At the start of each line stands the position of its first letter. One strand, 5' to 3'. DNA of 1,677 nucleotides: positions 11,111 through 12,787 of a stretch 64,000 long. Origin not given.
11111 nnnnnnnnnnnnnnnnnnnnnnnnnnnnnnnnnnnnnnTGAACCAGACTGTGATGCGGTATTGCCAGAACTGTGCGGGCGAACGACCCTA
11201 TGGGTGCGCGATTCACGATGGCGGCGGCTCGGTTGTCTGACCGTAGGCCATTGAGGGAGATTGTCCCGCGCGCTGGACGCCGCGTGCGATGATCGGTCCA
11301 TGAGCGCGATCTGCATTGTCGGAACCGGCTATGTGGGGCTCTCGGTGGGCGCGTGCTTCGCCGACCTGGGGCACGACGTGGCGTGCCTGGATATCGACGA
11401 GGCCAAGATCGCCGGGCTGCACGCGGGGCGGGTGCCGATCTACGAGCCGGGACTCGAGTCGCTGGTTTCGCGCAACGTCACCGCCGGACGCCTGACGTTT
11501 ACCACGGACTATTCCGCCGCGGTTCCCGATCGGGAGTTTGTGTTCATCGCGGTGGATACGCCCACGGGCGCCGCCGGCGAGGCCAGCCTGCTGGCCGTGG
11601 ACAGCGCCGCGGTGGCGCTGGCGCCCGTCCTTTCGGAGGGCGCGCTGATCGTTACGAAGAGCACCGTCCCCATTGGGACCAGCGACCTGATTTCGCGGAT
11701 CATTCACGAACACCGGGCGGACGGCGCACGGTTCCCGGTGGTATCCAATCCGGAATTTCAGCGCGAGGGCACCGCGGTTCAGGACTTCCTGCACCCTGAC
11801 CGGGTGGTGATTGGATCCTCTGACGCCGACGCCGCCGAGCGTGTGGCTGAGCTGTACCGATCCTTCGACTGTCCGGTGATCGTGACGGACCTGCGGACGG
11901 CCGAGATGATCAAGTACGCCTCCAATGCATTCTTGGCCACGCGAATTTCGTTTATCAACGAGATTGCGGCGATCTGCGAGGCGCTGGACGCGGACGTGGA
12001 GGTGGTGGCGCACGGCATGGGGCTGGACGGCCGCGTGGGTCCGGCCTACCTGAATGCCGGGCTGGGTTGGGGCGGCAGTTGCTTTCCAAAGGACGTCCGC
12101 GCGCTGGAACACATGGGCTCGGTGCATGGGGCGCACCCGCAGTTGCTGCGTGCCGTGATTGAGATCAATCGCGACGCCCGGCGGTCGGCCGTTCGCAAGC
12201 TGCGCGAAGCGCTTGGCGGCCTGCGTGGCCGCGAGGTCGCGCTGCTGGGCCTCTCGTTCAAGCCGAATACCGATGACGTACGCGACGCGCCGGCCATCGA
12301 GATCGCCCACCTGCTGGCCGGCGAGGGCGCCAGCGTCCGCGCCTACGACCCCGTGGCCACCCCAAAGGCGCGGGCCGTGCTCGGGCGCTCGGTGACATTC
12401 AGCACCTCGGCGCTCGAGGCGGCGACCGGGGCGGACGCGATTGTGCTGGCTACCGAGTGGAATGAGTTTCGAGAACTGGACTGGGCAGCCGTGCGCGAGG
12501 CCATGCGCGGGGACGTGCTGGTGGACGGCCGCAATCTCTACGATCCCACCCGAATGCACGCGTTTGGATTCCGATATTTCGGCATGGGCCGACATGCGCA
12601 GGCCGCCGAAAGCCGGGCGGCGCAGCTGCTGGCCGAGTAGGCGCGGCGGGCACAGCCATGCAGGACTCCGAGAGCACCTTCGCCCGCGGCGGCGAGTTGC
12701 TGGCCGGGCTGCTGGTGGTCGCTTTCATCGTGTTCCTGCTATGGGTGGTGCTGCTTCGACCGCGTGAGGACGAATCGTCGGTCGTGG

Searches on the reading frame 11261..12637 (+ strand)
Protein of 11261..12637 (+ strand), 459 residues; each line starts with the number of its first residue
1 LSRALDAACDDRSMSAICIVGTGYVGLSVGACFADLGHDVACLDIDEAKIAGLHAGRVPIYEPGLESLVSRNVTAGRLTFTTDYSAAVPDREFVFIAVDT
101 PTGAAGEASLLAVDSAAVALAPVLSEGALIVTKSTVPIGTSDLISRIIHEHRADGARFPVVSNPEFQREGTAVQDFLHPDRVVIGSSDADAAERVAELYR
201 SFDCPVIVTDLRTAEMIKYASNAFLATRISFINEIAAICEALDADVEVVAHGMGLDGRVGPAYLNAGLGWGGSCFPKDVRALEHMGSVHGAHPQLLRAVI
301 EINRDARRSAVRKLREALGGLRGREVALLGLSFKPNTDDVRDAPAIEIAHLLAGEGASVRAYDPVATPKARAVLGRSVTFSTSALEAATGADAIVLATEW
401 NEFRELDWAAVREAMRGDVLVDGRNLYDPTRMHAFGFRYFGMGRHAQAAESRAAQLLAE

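Call 36: search_protein_families(library=pfam, proteins=[window:11261-12637:+], max_evalue=0.0001)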
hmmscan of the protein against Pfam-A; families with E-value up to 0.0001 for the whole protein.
window:11261-12637:+ (459 aa): 6 families
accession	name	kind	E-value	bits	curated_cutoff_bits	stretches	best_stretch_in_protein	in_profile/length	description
PF03721.20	UDPG_MGDP_dh_N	-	2e-59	200.7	27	1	16-198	2-187/187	UDP-glucose/GDP-mannose dehydrogenase family, NAD binding domain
PF00984.24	UDPG_MGDP_dh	-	1.3e-36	125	25.4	1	212-304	1-93/94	UDP-glucose/GDP-mannose dehydrogenase family, central domain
PF03720.21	UDPG_MGDP_dh_C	-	4.5e-35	120.6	30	1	327-429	1-103/103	UDP-glucose/GDP-mannose dehydrogenase family, UDP binding domain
PF03807.23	F420_oxidored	-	3e-06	28.2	21.6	0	378-422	46-90/94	NADP oxidoreductase coenzyme F420-dependent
PF02737.24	3HCDH_N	-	3.8e-05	24.1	22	0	17-98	2-86/180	3-hydroxyacyl-CoA dehydrogenase, NAD binding domain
PF03446.21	NAD_binding_2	-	8.4e-05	23.1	21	0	17-171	2-130/161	NAD binding domain of 6-phosphogluconate dehydrogenase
